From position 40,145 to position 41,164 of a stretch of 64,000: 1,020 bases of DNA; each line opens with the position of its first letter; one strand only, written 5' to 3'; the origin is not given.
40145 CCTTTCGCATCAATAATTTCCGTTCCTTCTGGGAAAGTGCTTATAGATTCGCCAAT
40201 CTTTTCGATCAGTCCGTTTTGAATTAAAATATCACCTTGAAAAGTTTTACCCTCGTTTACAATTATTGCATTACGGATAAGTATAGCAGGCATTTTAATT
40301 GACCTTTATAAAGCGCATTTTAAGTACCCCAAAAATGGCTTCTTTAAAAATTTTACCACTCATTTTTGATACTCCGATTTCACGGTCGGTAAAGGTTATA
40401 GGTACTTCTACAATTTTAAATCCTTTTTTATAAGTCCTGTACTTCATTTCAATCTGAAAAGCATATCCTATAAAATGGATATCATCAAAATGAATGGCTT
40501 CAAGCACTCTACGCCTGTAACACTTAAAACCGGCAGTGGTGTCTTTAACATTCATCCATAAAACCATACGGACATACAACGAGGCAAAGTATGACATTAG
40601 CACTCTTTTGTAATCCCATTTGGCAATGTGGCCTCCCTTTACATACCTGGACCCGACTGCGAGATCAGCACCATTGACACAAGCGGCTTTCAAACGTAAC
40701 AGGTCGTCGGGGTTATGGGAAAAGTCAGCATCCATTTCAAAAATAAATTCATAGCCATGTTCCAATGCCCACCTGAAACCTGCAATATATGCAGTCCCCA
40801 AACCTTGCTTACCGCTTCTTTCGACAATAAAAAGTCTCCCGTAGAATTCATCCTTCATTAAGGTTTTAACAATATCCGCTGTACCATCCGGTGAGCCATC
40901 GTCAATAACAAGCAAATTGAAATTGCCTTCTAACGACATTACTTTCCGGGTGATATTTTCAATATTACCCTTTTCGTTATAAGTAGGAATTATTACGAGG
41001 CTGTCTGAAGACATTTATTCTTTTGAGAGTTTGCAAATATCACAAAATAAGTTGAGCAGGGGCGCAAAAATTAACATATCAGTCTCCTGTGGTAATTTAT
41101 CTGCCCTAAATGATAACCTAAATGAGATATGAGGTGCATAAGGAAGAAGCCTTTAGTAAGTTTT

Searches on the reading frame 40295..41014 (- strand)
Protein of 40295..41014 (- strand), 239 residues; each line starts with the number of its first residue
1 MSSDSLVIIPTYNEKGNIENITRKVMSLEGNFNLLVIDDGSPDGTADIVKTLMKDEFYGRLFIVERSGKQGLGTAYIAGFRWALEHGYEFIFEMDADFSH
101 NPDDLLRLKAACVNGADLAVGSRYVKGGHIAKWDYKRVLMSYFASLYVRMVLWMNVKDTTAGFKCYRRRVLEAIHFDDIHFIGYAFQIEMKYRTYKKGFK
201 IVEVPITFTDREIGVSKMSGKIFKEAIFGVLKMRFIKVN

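Call 48: search_protein_families(library=pfam, proteins=[window:40295-41014:-], max_evalue=1)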
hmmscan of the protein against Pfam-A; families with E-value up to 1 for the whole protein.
window:40295-41014:- (239 aa): 2 families
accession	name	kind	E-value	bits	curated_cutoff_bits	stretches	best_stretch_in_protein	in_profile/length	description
PF00535.33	Glycos_transf_2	-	6.7e-28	98.2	23.3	1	7-173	2-166/168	Glycosyl transferase family 2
PF10111.15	Glyco_tranf_2_2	-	7.7e-05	22.7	27.3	1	7-105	2-99/276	Glycosyltransferase like family 2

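Call 49: search_protein_families(library=ncbifam, proteins=[window:40295-41014:-], max_evalue=0.01)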
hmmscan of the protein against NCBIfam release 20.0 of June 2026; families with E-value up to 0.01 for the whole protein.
window:40295-41014:- (239 aa): 16 families
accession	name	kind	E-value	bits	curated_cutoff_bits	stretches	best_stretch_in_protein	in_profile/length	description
TIGR04182.1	glyco_TIGR04182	equivalog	3.4e-15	56.2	325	1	6-212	3-194/293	S-layer glycoprotein N-glycosyltransferase AglJ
NF058614.1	PPMAGASynPpgS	equivalog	3.5e-13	49.5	370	1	4-217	1-205/226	polyprenyl-phospho-N-acetylgalactosaminyl synthase PpgS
NF041391.1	DPhHxTase_Halo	equivalog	3.1e-12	45.9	375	1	11-212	3-187/213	dolichyl-phosphate hexose transferase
NF007986.1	PRK10714.1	equivalog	1.6e-11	43.8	529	1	7-219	10-211/316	undecaprenyl-phosphate 4-deoxy-4-formamido-L-arabinose transferase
NF047588.1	GlcsyltransPgfSStrep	equivalog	3.5e-10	39.6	500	1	7-175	5-168/308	glycosyltransferase PgfS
TIGR03469.1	HpnB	hypoth_equivalog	5.4e-09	35.5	379.25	1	7-133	48-180/386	hopene-associated glycosyltransferase HpnB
TIGR03937.1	PgaC_IcaA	equivalog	1.1e-08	34.5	422.3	1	7-97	49-135/407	poly-beta-1,6-N-acetyl-D-glucosamine synthase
TIGR04283.1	glyco_like_mftF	equivalog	1.4e-07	31.3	182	1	7-52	3-49/221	TIGR04283 family arsenosugar biosynthesis glycosyltransferase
NF047683.1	TeichurnBiosyTuaG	equivalog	0.00023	20.9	400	1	7-66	10-71/252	teichuronic acid biosynthesis protein TuaG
NF045692.1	OglycostaseCruG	equivalog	0.0003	19.8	600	1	6-99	44-139/386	2'-O-glycosyltransferase CruG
NF041875.1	EPS_EpsD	equivalog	0.00046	19.7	370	1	7-53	3-52/325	exopolysaccharide biosynthesis glycosyltransferase EpsD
TIGR01556.1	rhamnosyltran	subfamily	0.0018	17.5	200.55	1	11-116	2-101/281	rhamnosyltransferase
NF007482.0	PRK10073.1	equivalog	0.0018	17.4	423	1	7-84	10-85/334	glycosyltransferase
NF038302.1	EPS_HpsE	equivalog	0.0032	16.5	300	1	7-55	5-57/307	hormogonium polysaccharide biosynthesis glycosyltransferase HpsE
TIGR04242.1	nodulat_NodC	equivalog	0.0069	15.4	550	1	7-116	52-160/395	chitooligosaccharide synthase NodC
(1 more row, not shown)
